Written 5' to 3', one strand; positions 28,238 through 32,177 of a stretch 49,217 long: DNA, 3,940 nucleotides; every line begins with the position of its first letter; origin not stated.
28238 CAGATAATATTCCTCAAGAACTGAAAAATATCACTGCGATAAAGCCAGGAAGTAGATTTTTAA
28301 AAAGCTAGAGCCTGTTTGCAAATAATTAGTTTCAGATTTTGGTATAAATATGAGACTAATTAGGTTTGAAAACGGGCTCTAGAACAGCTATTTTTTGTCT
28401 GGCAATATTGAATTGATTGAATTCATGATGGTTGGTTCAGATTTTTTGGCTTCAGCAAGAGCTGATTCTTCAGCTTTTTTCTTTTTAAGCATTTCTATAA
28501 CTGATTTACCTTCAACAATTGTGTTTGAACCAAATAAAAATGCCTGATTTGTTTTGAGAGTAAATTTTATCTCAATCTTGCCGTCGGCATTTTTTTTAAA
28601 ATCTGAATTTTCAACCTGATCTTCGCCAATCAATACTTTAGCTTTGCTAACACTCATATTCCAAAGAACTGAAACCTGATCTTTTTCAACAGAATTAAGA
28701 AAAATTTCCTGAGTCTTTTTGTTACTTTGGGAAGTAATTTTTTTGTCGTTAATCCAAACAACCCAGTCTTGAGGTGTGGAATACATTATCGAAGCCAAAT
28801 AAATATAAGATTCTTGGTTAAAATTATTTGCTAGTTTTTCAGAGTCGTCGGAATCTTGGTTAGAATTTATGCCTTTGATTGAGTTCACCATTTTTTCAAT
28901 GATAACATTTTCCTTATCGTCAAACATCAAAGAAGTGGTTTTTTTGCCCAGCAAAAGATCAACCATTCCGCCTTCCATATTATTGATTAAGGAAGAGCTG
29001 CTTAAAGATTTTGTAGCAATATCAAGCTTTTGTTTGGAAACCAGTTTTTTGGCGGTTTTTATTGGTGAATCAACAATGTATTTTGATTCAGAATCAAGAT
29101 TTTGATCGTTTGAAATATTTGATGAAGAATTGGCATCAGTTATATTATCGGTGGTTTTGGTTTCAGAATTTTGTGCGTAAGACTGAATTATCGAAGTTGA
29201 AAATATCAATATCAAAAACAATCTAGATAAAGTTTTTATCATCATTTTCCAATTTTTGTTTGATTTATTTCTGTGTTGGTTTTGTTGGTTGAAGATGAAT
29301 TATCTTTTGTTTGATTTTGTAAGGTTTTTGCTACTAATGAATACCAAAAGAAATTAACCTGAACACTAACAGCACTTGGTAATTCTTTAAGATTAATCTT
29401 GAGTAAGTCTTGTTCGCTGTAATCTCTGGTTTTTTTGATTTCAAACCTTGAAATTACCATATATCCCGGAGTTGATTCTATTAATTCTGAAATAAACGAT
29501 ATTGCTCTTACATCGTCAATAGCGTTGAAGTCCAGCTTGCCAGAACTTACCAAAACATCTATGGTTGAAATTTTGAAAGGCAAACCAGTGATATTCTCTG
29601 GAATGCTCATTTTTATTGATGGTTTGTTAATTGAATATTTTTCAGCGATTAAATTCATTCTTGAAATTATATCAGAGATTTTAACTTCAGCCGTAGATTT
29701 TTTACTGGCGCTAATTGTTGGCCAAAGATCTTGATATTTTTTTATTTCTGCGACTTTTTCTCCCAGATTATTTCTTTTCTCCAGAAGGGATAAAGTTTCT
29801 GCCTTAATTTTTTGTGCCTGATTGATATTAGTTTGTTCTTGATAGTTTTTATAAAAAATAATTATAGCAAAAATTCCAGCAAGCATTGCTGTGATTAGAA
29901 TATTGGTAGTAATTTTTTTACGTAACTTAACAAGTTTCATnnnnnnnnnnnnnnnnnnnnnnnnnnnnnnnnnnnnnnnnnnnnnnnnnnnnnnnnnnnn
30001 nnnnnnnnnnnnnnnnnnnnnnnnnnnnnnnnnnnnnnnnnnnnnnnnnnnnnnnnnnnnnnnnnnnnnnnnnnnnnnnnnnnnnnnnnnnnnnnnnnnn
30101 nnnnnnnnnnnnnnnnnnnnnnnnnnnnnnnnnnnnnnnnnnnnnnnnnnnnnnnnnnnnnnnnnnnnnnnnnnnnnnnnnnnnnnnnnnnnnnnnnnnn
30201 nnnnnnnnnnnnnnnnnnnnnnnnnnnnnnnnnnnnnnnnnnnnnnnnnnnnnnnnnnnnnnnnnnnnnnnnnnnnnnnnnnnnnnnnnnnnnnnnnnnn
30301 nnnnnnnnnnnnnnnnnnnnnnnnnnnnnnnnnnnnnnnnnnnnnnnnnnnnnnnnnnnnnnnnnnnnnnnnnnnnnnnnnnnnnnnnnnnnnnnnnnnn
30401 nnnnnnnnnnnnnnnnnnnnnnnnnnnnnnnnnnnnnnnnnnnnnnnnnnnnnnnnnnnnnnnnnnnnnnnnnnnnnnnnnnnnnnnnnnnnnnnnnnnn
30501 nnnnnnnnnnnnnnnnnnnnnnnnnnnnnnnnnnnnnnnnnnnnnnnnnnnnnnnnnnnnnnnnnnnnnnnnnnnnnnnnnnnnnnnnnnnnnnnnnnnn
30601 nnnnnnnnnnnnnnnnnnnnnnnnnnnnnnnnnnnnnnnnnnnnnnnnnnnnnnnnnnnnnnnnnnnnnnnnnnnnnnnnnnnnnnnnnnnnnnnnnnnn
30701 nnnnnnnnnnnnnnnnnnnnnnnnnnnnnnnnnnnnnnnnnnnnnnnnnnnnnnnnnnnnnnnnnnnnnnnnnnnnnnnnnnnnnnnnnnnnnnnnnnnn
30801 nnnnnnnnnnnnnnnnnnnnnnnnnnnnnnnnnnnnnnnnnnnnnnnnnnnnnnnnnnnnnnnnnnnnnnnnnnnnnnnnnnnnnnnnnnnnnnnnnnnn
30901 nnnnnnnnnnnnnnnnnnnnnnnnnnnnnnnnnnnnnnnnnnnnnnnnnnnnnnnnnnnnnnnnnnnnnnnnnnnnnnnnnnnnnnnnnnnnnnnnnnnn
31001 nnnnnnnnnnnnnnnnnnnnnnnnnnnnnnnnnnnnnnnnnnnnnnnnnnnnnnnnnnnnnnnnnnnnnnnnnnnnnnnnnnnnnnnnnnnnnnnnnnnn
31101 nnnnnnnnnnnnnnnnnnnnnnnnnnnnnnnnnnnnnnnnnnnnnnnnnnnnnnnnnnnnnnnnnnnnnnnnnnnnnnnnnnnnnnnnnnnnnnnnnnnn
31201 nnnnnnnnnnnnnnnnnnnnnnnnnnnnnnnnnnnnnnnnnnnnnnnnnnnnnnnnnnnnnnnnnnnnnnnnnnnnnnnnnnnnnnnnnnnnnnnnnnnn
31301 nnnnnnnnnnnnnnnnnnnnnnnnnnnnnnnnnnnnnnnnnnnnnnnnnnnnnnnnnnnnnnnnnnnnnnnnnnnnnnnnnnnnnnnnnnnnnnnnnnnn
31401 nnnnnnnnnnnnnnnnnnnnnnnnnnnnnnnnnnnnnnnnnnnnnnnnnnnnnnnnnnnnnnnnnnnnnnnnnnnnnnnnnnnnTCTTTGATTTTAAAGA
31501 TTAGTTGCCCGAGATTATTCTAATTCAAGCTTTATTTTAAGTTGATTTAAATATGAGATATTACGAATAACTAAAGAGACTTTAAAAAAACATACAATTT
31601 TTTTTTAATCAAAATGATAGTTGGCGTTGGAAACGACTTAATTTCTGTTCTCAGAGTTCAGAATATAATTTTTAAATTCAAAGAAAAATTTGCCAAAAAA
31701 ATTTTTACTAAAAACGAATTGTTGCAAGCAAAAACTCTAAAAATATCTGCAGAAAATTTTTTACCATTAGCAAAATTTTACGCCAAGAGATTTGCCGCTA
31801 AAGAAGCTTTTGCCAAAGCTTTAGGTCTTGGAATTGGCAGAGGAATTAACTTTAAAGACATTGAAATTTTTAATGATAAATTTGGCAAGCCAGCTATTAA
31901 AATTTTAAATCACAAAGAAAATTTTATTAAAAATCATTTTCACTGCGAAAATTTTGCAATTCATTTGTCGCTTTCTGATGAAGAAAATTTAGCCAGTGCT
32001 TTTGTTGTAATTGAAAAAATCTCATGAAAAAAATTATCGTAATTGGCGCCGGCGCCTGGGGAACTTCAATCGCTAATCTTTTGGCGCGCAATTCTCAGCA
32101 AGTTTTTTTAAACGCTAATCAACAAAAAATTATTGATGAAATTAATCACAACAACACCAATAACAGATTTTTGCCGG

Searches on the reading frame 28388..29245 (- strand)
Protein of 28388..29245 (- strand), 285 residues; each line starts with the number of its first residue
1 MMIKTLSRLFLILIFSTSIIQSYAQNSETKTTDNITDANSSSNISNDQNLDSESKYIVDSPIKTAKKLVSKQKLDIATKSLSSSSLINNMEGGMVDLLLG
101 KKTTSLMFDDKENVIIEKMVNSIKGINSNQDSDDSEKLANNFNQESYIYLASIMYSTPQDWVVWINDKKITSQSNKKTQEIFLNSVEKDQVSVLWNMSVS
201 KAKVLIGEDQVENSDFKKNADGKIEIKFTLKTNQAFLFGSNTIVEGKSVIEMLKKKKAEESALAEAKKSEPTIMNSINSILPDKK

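Call 41: search_protein_families(library=pfam, proteins=[window:28388-29245:-], max_evalue=0.01)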
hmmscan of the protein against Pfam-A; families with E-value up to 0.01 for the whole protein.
window:28388-29245:- (285 aa): 1 family
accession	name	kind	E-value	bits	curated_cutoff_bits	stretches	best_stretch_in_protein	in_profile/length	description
PF20424.3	PilZN3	-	0.00038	21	27.4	1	168-236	19-87/135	PilZN3 domain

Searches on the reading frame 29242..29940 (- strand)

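Call 41: search_protein_families(library=pfam, proteins=[window:29242-29940:-], max_evalue=0.01)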
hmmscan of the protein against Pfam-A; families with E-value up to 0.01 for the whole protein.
window:29242-29940:- (232 aa): 2 families
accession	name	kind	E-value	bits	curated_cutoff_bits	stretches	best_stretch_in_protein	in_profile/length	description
PF01815.21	Rop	-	0.0014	18.9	25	1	32-59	2-29/57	Rop protein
PF01817.26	CM_2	-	0.0034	18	27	1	41-105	4-60/80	Chorismate mutase type II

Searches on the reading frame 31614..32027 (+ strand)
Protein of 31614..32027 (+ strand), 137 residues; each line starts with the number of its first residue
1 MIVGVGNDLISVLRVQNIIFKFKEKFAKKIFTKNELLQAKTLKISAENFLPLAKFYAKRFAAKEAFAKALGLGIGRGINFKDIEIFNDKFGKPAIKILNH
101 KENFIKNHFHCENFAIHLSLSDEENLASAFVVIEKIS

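Call 6: search_protein_families(library=pfam, proteins=[window:31614-32027:+])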
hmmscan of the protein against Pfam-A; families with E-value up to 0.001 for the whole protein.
window:31614-32027:+ (137 aa): 1 family
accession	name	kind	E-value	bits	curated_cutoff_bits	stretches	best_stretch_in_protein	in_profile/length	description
PF01648.25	ACPS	-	1.3e-17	64.3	25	1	4-104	1-95/111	4'-phosphopantetheinyl transferase superfamily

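Call 7: search_protein_families(library=ncbifam, proteins=[window:31614-32027:+])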
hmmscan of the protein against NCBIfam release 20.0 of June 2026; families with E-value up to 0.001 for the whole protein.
window:31614-32027:+ (137 aa): 12 families
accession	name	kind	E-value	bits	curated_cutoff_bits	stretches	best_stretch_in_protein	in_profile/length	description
NF011253.0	PRK14659.1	equivalog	1.4e-35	122.6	156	1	1-135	1-121/123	holo-[acyl-carrier-protein] synthase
TIGR00516.1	acpS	equivalog_domain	3.8e-30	104.8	59.8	1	1-136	1-123/125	holo-ACP synthase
NF011250.0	PRK14656.1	equivalog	3.2e-26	91.9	175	1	1-135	1-125/126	holo-[acyl-carrier-protein] synthase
TIGR00556.1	pantethn_trn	domain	6.7e-23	81.2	45.35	1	1-135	1-127/128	phosphopantetheine--protein transferase domain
NF011254.0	PRK14660.1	equivalog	7e-23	81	195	1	1-134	1-124/125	holo-[acyl-carrier-protein] synthase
NF011251.0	PRK14657.1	equivalog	4e-22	78.5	165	1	1-135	1-123/123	holo-[acyl-carrier-protein] synthase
NF000832.0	PRK00070.3-2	equivalog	2.2e-21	76.3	107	1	1-135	1-116/116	holo-ACP synthase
NF011256.0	PRK14662.1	equivalog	6.5e-15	55.6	150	1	1-135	1-119/123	4'-phosphopantetheinyl transferase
NF011257.0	PRK14663.1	equivalog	8e-15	54.9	186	1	5-134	3-118/123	holo-[acyl-carrier-protein] synthase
NF000831.0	PRK00070.3-1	equivalog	3.5e-14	52.8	124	1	2-135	3-129/130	holo-ACP synthase AcpS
NF011255.0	PRK14661.1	equivalog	3.4e-12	46.6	209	1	1-135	1-109/169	holo-[acyl-carrier-protein] synthase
NF000835.0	PRK00070.4-1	equivalog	9.5e-09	35.6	128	1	1-71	1-66/115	holo-ACP synthase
